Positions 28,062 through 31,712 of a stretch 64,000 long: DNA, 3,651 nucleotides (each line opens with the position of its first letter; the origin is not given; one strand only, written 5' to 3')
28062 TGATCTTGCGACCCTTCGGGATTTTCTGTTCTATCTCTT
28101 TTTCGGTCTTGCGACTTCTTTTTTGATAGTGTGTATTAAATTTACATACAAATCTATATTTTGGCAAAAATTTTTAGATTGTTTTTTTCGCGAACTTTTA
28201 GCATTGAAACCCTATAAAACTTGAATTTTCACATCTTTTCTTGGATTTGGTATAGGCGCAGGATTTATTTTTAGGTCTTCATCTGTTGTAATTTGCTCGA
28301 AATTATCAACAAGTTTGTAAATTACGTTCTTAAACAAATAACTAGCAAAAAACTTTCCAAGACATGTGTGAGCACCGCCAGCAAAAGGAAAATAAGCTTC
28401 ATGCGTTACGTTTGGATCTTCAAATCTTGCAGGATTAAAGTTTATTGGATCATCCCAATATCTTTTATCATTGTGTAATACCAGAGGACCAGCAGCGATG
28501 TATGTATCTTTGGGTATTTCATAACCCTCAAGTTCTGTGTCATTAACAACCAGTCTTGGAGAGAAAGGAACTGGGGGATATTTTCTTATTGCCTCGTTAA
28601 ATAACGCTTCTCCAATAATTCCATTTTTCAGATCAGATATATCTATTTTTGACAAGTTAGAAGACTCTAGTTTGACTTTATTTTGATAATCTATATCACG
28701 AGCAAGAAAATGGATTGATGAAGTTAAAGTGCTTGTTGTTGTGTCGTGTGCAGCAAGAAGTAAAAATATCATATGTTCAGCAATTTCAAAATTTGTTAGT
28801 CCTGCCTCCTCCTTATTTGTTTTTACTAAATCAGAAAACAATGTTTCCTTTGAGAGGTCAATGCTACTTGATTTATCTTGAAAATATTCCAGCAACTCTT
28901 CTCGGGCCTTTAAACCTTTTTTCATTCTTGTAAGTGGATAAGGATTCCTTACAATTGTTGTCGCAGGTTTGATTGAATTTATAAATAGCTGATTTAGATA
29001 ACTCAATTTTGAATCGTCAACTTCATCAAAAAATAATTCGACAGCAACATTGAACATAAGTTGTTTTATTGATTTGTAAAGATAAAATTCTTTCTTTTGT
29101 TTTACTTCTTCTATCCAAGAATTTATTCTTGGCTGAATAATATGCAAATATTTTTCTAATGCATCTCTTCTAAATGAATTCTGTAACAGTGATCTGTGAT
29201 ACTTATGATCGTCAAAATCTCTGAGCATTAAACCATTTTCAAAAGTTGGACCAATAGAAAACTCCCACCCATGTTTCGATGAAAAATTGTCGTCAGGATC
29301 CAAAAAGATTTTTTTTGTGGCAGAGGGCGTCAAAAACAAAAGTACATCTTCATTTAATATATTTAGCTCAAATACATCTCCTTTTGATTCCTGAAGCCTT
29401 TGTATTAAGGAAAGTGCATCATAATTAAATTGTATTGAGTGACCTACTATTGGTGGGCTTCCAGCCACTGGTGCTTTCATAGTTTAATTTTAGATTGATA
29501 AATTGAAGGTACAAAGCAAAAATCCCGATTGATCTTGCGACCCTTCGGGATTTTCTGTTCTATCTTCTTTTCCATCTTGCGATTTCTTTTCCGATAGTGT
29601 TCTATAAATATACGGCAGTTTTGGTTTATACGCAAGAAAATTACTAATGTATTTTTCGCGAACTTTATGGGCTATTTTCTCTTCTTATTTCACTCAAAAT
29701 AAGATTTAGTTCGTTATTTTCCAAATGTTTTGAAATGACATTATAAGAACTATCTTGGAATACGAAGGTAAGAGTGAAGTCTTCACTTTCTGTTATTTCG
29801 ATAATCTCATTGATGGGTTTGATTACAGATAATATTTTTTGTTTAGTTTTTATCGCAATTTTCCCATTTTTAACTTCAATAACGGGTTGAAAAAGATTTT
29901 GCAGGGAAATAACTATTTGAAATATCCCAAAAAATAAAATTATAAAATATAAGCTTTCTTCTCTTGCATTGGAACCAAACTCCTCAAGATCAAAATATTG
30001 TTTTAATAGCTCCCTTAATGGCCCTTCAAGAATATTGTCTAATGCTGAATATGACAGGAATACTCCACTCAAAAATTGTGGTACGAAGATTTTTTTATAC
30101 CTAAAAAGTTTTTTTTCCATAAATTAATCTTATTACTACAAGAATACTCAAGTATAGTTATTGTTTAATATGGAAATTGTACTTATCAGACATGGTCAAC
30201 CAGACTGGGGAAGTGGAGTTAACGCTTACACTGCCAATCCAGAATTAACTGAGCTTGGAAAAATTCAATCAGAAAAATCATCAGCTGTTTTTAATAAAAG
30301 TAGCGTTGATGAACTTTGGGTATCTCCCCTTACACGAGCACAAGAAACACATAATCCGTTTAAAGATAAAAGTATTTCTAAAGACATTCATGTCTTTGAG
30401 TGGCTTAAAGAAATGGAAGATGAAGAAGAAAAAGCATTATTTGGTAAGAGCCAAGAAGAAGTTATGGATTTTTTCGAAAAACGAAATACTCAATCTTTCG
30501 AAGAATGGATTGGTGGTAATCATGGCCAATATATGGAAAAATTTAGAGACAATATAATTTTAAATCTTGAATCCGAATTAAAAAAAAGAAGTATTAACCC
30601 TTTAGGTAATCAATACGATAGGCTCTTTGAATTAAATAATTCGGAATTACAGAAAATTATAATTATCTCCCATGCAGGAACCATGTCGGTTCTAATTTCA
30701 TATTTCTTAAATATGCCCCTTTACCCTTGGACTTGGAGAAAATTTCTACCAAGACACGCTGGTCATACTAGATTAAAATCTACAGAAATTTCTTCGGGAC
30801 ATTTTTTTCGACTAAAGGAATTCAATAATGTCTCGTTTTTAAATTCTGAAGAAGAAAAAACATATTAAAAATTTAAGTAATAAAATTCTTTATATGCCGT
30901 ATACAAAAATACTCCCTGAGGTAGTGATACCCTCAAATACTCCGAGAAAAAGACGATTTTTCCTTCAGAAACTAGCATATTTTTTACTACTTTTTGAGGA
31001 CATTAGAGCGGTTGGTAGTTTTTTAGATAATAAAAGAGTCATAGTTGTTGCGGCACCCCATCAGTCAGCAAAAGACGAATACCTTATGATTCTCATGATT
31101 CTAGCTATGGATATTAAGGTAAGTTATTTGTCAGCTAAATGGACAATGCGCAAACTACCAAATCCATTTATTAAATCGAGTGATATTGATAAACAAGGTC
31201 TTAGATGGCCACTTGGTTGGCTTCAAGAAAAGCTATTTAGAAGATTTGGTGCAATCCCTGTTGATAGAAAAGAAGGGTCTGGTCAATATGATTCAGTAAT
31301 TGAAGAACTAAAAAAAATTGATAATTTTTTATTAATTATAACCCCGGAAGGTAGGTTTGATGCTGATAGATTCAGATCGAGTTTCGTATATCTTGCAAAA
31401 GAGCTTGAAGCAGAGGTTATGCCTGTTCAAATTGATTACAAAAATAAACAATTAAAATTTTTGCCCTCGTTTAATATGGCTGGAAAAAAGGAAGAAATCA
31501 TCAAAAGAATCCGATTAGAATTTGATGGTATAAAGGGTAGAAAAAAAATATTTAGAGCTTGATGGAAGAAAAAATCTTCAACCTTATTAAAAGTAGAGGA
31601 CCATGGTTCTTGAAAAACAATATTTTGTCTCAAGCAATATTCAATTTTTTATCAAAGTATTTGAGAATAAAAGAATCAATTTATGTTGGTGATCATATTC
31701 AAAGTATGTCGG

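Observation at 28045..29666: Duplicated palindrome-promoter-structured leader-terminator module upstream of a cytochrome P450 and an Asp-box lipoprotein: candidate new cis-regulatory RNA or sRNA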

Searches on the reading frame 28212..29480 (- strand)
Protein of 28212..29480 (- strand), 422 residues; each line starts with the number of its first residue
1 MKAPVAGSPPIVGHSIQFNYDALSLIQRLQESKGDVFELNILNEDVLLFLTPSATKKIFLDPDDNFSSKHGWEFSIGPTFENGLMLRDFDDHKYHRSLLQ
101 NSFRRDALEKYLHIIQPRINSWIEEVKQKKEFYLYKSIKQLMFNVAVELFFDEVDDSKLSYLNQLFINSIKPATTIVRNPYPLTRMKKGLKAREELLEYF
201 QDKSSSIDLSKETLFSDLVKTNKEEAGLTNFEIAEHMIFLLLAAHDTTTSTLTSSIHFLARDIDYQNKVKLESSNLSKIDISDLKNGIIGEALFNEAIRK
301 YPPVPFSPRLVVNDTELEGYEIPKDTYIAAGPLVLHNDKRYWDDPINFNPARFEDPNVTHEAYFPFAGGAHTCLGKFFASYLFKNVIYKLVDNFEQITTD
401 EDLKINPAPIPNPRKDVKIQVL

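Call 9: search_protein_families(library=pfam, proteins=[window:28212-29480:-], max_evalue=0.01)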
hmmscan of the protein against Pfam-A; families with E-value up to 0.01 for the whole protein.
window:28212-29480:- (422 aa): 1 family
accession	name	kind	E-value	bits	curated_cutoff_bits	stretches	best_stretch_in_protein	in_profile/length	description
PF00067.27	p450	-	1.6e-53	182.6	22.8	1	10-402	8-441/462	Cytochrome P450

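Call 14: find_encoding_contigs(protein=window:28212-29480:-, flank=10000, max_places=10)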
Protein window:28212-29480:- (422 aa): 1 contig read that carries it; 1 place shown.
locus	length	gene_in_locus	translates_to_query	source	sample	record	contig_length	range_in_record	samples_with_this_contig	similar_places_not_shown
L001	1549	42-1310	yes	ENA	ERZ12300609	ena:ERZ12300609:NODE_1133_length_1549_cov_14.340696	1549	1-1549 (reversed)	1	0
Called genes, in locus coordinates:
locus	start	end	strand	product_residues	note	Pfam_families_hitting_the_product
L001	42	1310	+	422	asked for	PF00067:p450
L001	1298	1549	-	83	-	?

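Call 15: find_homologous_proteins(query=window:28212-29480:-, max_evalue=1e-20)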
Query window:28212-29480:- (422 aa): 650 proteins with E <= 1e-20 among 8000 candidates; the best 120 are listed.
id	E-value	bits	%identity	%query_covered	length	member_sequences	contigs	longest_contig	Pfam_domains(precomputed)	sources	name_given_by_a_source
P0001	4.3e-280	946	99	100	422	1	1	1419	PF00067.28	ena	-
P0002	3.4e-279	943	98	100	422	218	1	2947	PF00067.28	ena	-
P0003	1.2e-275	932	98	100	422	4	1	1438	PF00067.28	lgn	-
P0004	1.5e-257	872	90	100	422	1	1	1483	PF00067.28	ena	-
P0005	6.1e-257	870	90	100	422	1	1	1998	PF00067.28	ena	-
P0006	8.4e-257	870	90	100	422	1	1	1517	PF00067.28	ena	-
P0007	1.0e-256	869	90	100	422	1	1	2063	PF00067.28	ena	-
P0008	1.7e-256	869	90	100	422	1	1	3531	PF00067.28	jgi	-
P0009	2.1e-256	868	90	100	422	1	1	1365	PF00067.28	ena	-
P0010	3.4e-256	868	90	100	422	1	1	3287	PF00067.28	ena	-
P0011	3.6e-256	868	90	100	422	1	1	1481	PF00067.28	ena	-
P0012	3.8e-256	868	90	100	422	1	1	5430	PF00067.28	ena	-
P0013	4.0e-256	867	89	100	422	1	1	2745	PF00067.28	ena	-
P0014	4.6e-256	867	90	100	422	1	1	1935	PF00067.28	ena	-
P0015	5.2e-256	867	90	100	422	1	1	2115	PF00067.28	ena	-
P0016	5.3e-256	867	90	100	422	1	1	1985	PF00067.28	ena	-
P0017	5.9e-256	867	90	100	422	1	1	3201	PF00067.28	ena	-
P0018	6.1e-256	867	90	100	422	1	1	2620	PF00067.28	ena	-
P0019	6.4e-256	867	90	100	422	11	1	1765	PF00067.28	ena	-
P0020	6.6e-256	867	90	100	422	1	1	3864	PF00067.28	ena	-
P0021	6.8e-256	867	90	100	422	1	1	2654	PF00067.28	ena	-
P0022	7.5e-256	867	90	100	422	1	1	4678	PF00067.28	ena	-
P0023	7.7e-256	867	90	100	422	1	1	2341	PF00067.28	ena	-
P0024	8.9e-256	866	90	100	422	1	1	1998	PF00067.28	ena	-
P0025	9.0e-256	866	90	100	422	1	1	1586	PF00067.28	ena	-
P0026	1.1e-255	866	90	100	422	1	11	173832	PF00067.28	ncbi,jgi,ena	jgi:cytochrome P450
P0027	1.1e-255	866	90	100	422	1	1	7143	PF00067.28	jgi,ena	-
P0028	1.1e-255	866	89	100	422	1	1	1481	PF00067.28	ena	-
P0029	1.3e-255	866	90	100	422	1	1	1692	PF00067.28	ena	-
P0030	1.3e-255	866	89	100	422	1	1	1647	PF00067.28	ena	-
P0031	1.5e-255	866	89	100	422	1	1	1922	PF00067.28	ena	-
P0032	1.5e-255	866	89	100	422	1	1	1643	PF00067.28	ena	-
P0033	1.5e-255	866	89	100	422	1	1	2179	PF00067.28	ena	-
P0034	1.7e-255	865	90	100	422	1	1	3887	PF00067.28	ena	-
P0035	1.7e-255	865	90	100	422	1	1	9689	PF00067.28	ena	-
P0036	1.7e-255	865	89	100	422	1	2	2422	PF00067.28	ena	-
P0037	1.8e-255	865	90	100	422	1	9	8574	PF00067.28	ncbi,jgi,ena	-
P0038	1.8e-255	865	90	100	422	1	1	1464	PF00067.28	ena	-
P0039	1.8e-255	865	90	100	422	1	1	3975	PF00067.28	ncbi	-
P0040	1.9e-255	865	90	100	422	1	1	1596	PF00067.28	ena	-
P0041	2.0e-255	865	90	100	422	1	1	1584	PF00067.28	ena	-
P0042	2.0e-255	865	90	100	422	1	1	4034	PF00067.28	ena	-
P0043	2.2e-255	865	89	100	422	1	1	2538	PF00067.28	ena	-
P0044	2.2e-255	865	90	100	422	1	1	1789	PF00067.28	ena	-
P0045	2.4e-255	865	90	100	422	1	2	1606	PF00067.28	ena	-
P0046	2.4e-255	865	89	100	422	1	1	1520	PF00067.28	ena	-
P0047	2.4e-255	865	90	100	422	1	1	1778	PF00067.28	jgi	-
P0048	2.5e-255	865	90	100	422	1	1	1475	PF00067.28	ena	-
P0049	2.5e-255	865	89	100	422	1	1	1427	PF00067.28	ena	-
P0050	2.6e-255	865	90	100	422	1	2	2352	PF00067.28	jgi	jgi:cytochrome P450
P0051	3.2e-255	864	90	100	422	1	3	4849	PF00067.28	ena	-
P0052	4.6e-255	864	89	100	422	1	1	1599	PF00067.28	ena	-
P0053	4.6e-255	864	90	100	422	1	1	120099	PF00067.28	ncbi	-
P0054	4.9e-255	864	89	100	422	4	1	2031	PF00067.28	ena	-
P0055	5.0e-255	864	90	100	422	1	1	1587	PF00067.28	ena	-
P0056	5.0e-255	864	90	100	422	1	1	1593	PF00067.28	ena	-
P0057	5.3e-255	864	89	100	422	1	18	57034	PF00067.28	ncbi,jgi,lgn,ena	-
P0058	5.3e-255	864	89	100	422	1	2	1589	PF00067.28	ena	-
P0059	5.4e-255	864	89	100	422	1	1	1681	PF00067.28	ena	-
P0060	5.5e-255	864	89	100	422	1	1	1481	PF00067.28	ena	-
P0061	5.9e-255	864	89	100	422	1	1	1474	PF00067.28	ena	-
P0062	6.0e-255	864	89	100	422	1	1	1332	PF00067.28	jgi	jgi:cytochrome P450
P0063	6.4e-255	863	89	100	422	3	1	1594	PF00067.28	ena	-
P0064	6.5e-255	863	90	100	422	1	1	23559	PF00067.28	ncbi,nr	ncbi:cytochrome P450 [Acidimicrobiaceae bacterium]|nr:cytochrome P450 [Acidimicrobiaceae bacterium]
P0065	6.6e-255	863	89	100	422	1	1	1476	PF00067.28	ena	-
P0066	6.6e-255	863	89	100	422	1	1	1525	PF00067.28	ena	-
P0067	6.7e-255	863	89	100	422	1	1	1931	PF00067.28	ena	-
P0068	6.9e-255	863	89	100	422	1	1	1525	PF00067.28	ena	-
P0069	7.1e-255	863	90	100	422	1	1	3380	PF00067.28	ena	-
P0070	8.2e-255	863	89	100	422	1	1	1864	PF00067.28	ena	-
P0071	8.2e-255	863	89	100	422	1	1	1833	PF00067.28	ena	-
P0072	8.4e-255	863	89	100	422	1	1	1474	PF00067.28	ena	-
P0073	8.9e-255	863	90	100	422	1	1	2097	PF00067.28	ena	-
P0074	9.1e-255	863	90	100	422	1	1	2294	PF00067.28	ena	-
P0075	9.2e-255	863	89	100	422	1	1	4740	PF00067.28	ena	-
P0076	9.4e-255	863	89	100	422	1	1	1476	PF00067.28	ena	-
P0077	9.5e-255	863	89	100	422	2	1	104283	PF00067.28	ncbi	-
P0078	9.5e-255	863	89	100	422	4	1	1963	PF00067.28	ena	-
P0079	1.0e-254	863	89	100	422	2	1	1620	PF00067.28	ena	-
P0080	1.0e-254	863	89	100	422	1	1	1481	PF00067.28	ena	-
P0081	1.1e-254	863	89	100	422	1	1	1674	PF00067.28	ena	-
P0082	1.1e-254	863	89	100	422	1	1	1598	PF00067.28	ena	-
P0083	1.4e-254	862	90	100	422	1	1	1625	PF00067.28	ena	-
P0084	1.4e-254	862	89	100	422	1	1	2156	PF00067.28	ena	-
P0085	1.4e-254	862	89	100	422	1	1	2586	PF00067.28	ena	-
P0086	1.5e-254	862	90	100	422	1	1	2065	PF00067.28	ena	-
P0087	1.6e-254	862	89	100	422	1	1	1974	PF00067.28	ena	-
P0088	1.8e-254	862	89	100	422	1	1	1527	PF00067.28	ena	-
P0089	1.8e-254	862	89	100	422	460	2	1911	PF00067.28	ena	-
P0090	1.8e-254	862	89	100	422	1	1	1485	PF00067.28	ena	-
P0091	1.9e-254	862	89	100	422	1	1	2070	PF00067.28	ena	-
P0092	1.9e-254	862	89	100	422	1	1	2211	PF00067.28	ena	-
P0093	1.9e-254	862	89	100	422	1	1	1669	PF00067.28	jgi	-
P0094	2.0e-254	862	89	100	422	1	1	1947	PF00067.28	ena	-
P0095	2.0e-254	862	89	100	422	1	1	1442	PF00067.28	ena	-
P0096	2.1e-254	862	89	100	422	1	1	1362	PF00067.28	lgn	-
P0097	2.8e-254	861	89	100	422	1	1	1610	PF00067.28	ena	-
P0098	2.9e-254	861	89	100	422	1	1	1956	PF00067.28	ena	-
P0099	2.9e-254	861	89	100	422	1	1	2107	PF00067.28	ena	-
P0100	2.9e-254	861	89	100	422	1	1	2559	PF00067.28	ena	-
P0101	3.0e-254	861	89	100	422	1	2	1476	PF00067.28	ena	-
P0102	3.0e-254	861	89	100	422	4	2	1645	PF00067.28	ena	-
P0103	3.1e-254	861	90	100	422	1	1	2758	PF00067.28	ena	-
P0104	3.2e-254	861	89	100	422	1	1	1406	PF00067.28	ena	-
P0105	3.3e-254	861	89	100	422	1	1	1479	PF00067.28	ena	-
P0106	3.5e-254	861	89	100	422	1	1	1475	PF00067.28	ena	-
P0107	3.6e-254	861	89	100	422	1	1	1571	PF00067.28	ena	-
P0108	3.7e-254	861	89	100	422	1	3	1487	PF00067.28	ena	-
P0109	3.8e-254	861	89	100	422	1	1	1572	PF00067.28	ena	-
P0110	3.9e-254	861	89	100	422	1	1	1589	PF00067.28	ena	-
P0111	4.0e-254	861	89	100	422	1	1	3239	PF00067.28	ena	-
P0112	4.0e-254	861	89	100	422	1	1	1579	PF00067.28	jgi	-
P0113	4.1e-254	861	89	100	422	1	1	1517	PF00067.28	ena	-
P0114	4.3e-254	861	90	100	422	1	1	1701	PF00067.28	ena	-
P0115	4.7e-254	861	89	100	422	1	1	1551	PF00067.28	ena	-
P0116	4.8e-254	861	89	100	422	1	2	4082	PF00067.28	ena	-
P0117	5.1e-254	861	89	100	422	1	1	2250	PF00067.28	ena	-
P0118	5.4e-254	860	89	100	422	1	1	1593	PF00067.28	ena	-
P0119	5.7e-254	860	89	100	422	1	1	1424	PF00067.28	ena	-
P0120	5.9e-254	860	89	100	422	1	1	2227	PF00067.28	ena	-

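Call 16: find_encoding_contigs(protein=P0026, flank=10000, max_places=10)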
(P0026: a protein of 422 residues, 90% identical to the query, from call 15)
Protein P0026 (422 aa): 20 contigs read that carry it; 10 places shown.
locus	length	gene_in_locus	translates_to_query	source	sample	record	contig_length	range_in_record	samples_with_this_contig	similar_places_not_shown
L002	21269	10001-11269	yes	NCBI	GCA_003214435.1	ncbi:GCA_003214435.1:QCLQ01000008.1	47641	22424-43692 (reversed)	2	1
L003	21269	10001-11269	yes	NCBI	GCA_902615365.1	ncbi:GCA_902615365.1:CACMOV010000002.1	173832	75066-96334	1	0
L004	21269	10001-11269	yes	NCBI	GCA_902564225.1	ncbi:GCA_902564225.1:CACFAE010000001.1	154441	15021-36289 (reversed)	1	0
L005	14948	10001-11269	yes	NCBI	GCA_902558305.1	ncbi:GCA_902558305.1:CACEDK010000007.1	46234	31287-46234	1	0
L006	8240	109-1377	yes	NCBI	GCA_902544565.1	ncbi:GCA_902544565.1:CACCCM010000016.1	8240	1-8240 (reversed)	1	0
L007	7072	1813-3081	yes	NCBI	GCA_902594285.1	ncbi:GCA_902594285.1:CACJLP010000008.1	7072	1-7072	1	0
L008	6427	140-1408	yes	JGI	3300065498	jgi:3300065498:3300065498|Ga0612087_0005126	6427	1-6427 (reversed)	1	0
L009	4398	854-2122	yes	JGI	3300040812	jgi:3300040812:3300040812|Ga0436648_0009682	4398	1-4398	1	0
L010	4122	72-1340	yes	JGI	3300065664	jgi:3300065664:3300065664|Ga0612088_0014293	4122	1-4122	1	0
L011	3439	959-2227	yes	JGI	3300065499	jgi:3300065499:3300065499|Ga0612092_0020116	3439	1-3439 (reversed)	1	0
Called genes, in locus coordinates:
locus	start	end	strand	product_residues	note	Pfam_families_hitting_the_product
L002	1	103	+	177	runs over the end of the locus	-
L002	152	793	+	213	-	-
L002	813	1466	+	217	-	-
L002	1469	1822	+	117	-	-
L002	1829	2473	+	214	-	-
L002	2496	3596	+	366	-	PF01757:Acyl_transf_3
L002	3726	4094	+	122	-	PF01243:PNPOx_N (weak)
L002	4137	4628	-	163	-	-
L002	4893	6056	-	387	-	PF00324:AA_permease, PF13520:AA_permease_2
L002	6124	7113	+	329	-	-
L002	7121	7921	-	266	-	PF19576:Acyltransf_2, PF01553:Acyltransferase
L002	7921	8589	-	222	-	-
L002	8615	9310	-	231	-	PF00300:His_Phos_1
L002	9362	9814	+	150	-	-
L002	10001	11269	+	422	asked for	PF00067:p450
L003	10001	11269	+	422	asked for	PF00067:p450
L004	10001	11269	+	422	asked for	PF00067:p450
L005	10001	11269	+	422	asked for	PF00067:p450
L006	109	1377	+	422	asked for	PF00067:p450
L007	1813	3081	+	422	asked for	PF00067:p450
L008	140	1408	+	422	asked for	PF00067:p450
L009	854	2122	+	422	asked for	PF00067:p450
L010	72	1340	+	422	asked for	PF00067:p450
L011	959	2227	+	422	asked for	PF00067:p450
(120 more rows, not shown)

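Call 17: find_encoding_contigs(protein=P0057, flank=10000, max_places=10)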
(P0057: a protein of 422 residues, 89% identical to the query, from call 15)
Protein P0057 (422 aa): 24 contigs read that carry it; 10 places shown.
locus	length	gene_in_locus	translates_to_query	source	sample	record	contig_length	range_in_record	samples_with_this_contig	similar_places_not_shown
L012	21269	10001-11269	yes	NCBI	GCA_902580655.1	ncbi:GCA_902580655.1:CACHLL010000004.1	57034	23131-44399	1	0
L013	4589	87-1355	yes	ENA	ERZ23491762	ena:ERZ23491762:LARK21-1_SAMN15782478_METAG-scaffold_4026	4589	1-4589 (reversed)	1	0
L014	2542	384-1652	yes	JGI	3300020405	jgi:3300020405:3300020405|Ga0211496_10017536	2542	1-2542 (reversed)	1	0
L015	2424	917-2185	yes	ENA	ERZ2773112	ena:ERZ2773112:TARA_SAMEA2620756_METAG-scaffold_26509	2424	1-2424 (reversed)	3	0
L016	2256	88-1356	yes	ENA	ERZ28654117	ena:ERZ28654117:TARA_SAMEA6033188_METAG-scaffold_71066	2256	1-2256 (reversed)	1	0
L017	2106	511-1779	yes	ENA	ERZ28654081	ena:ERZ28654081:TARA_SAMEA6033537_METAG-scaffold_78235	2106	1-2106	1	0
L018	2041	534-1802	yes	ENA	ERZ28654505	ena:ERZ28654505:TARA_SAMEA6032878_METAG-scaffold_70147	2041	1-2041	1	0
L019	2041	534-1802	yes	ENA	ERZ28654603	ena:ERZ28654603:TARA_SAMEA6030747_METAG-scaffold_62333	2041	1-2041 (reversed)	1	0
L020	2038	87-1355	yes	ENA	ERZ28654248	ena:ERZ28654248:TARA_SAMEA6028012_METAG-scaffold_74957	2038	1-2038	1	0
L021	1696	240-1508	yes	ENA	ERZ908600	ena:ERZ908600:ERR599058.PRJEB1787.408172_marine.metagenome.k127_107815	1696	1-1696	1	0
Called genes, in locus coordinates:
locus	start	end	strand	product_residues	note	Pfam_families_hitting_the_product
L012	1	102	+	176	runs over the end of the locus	-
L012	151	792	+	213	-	-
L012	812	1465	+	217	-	-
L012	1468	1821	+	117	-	-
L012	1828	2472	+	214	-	-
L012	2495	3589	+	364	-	PF01757:Acyl_transf_3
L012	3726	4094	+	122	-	PF01243:PNPOx_N (weak)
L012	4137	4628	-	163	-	-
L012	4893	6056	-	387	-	PF00324:AA_permease, PF13520:AA_permease_2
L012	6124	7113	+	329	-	-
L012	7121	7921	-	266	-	PF19576:Acyltransf_2, PF01553:Acyltransferase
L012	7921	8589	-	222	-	-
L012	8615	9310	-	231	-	PF00300:His_Phos_1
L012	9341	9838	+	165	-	-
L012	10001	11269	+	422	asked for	PF00067:p450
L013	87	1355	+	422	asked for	PF00067:p450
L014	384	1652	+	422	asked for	PF00067:p450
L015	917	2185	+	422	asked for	PF00067:p450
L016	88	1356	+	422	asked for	PF00067:p450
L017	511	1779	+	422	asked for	PF00067:p450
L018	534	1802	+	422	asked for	PF00067:p450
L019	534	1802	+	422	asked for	PF00067:p450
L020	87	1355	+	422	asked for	PF00067:p450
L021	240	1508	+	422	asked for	PF00067:p450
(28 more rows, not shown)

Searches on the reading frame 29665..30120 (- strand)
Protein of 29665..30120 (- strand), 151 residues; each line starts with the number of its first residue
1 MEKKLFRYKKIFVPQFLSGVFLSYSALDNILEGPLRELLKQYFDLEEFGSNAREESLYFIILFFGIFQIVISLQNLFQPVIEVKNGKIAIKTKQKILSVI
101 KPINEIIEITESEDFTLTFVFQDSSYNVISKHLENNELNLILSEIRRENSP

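Call 9: search_protein_families(library=pfam, proteins=[window:29665-30120:-], max_evalue=0.01)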
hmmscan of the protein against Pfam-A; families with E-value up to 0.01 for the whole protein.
window:29665-30120:- (151 aa): 0 families

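Call 67: search_protein_families(library=pfam, proteins=[window:29665-30120:-], max_evalue=10)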
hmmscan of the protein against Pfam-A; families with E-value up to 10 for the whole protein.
window:29665-30120:- (151 aa): 0 families

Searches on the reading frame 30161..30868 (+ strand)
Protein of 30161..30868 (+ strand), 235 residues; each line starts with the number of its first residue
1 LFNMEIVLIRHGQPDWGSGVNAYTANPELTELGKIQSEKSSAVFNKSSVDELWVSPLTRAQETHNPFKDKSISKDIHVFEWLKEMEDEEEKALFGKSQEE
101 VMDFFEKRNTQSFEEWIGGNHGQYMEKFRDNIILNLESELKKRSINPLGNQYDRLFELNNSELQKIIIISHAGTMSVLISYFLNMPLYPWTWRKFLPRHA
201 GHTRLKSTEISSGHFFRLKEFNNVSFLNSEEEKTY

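Call 9: search_protein_families(library=pfam, proteins=[window:30161-30868:+], max_evalue=0.01)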
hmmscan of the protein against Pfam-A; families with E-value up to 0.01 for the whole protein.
window:30161-30868:+ (235 aa): 1 family
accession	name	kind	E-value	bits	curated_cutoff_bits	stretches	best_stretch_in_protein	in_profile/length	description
PF00300.27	His_Phos_1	-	2.9e-18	66.7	21.7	1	6-206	1-180/194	Histidine phosphatase superfamily (branch 1)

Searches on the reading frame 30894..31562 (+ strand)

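Call 9: search_protein_families(library=pfam, proteins=[window:30894-31562:+], max_evalue=0.01)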
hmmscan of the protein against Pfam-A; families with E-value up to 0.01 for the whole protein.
window:30894-31562:+ (222 aa): 1 family
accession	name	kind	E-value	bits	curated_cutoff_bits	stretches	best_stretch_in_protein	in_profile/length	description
PF01553.26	Acyltransferase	-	3.8e-06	27.2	23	1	109-180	55-131/132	Acyltransferase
